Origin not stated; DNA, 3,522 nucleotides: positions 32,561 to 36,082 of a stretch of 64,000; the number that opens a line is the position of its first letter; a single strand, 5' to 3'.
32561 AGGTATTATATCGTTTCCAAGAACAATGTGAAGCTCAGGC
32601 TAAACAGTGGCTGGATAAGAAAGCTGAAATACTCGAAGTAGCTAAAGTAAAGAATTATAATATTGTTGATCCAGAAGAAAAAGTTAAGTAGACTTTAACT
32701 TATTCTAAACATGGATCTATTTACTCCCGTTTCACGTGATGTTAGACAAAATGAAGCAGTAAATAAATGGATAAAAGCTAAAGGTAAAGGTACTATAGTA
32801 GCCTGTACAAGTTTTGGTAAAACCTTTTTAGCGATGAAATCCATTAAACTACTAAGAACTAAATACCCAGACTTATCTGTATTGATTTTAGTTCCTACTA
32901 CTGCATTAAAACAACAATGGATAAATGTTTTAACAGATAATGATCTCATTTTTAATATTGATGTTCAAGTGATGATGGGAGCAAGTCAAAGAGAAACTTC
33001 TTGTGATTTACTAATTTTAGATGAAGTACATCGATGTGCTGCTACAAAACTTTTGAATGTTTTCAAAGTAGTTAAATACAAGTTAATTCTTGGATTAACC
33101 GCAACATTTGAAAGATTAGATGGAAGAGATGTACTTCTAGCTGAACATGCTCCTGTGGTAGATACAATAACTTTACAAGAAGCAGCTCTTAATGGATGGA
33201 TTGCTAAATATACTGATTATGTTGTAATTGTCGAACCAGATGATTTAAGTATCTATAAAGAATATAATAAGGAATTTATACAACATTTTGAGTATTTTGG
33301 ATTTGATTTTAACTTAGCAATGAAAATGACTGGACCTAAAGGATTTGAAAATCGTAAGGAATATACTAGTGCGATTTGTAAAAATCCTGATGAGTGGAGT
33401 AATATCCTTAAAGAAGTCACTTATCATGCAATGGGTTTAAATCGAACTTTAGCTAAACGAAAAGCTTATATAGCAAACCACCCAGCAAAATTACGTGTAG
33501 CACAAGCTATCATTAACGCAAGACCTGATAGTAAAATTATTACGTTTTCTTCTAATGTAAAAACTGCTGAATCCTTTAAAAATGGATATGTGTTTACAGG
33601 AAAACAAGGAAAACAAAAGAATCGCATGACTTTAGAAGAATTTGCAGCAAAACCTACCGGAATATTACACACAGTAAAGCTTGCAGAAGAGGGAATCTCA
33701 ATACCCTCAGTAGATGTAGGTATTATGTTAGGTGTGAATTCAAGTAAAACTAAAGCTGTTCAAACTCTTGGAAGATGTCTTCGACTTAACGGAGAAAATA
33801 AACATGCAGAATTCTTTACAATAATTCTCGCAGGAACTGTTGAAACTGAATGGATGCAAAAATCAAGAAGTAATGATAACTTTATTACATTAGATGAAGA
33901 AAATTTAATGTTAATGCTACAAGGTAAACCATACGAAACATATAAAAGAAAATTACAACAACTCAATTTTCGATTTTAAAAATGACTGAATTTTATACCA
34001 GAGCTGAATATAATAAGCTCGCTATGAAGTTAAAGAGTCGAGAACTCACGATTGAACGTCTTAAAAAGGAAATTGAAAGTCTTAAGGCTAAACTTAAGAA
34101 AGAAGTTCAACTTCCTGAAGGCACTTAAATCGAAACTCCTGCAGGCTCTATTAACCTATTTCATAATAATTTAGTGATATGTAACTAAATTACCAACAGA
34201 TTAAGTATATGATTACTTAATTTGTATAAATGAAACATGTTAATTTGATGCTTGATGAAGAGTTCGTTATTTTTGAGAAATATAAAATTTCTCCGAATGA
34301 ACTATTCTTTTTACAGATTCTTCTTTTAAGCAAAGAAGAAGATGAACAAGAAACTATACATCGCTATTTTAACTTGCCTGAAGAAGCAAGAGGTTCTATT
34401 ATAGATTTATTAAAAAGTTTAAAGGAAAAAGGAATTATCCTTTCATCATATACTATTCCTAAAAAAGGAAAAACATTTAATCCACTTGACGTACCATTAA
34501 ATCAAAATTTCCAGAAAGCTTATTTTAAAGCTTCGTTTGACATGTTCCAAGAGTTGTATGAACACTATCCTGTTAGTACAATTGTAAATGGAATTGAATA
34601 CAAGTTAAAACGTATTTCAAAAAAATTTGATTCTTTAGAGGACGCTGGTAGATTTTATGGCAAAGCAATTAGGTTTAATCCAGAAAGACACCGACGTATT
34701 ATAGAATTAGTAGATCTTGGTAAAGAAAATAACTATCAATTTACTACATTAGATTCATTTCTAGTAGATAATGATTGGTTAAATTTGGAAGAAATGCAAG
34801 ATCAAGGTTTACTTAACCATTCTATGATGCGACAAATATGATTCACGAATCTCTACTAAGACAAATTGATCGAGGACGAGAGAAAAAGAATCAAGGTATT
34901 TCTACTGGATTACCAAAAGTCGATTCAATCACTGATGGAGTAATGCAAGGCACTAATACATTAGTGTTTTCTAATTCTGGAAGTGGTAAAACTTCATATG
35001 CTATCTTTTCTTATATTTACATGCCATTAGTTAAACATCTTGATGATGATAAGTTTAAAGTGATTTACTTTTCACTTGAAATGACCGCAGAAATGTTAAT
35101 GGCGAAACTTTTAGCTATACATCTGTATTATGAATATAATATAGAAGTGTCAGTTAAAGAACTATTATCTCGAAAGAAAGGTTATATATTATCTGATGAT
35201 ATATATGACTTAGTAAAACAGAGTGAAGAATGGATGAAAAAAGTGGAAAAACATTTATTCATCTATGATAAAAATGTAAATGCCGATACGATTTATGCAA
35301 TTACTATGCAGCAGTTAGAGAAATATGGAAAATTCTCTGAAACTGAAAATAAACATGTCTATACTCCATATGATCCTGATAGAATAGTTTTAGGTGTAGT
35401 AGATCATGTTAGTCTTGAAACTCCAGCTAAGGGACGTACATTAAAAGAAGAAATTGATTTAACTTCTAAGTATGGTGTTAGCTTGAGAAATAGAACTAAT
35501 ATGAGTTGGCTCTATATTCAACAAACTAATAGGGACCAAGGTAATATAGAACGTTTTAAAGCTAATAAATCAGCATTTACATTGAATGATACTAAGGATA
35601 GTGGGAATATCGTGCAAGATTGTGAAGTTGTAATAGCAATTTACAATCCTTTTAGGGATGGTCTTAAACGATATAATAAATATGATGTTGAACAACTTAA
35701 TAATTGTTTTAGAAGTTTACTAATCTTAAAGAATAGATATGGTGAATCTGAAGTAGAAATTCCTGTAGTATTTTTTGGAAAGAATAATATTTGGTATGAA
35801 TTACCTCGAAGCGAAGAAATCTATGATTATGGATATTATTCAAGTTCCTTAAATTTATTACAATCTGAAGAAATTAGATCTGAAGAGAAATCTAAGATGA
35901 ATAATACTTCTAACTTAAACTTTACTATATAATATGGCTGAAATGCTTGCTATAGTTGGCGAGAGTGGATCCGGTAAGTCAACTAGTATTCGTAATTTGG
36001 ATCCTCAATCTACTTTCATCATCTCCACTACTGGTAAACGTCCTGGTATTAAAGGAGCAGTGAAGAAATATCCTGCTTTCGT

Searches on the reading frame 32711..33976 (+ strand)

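Call 46: search_protein_families(library=phrogs, proteins=[window:32711-33976:+], max_evalue=0.001)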
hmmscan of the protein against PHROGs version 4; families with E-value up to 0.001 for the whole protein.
window:32711-33976:+ (422 aa): 5 families
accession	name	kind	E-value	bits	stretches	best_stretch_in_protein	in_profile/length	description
phrog_16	-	DNA, RNA and nucleotide metabolism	5.9e-38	131.7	1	13-372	277-599/986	DNA helicase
phrog_9690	-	DNA, RNA and nucleotide metabolism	4.5e-09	36.8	1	102-372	45-269/306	DNA helicase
phrog_62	-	DNA, RNA and nucleotide metabolism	9.2e-05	21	0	172-383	931-1120/1881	DNA helicase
phrog_16259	-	DNA, RNA and nucleotide metabolism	0.00035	20.9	1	12-99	121-205/330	DNA helicase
phrog_6819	-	DNA, RNA and nucleotide metabolism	0.00064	19.3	1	13-100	25-106/645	Holliday junction branch migration helicase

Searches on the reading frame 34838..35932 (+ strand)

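Call 4: search_protein_families(library=pfam, proteins=[window:34838-35932:+], max_evalue=0.1)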
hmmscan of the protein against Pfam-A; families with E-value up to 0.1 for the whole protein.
window:34838-35932:+ (364 aa): 4 families
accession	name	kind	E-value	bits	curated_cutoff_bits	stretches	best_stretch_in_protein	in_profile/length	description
PF03796.21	DnaB_C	-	1.9e-16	60.7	27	1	20-312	1-246/255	DnaB-like helicase C terminal domain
PF06745.19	ATPase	-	0.0024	17.7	26.6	1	21-94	1-70/231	KaiC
PF00580.27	UvrD-helicase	-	0.004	17.3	23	1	38-293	13-197/271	UvrD/REP helicase N-terminal domain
PF17235.7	STD1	-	0.0067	16.6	25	0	68-107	114-153/208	STD1/MTH1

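Call 46: search_protein_families(library=phrogs, proteins=[window:34838-35929:+], max_evalue=0.001)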
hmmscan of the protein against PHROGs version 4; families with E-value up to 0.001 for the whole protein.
window:34838-35929:+ (364 aa): 5 families
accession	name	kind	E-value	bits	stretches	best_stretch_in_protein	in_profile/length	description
phrog_19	-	DNA, RNA and nucleotide metabolism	1.2e-30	108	1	15-347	329-595/621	DnaB-like replicative helicase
phrog_239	-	DNA, RNA and nucleotide metabolism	1.3e-13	51.8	1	14-330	334-606/801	DNA primase/helicase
phrog_15558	-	unknown function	1.5e-10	41.8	1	174-280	243-348/403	-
phrog_243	-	DNA, RNA and nucleotide metabolism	0.00015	21.8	0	16-96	15-84/273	DnaB-like replicative helicase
phrog_11530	-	unknown function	0.00027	21.8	1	188-303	38-140/184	-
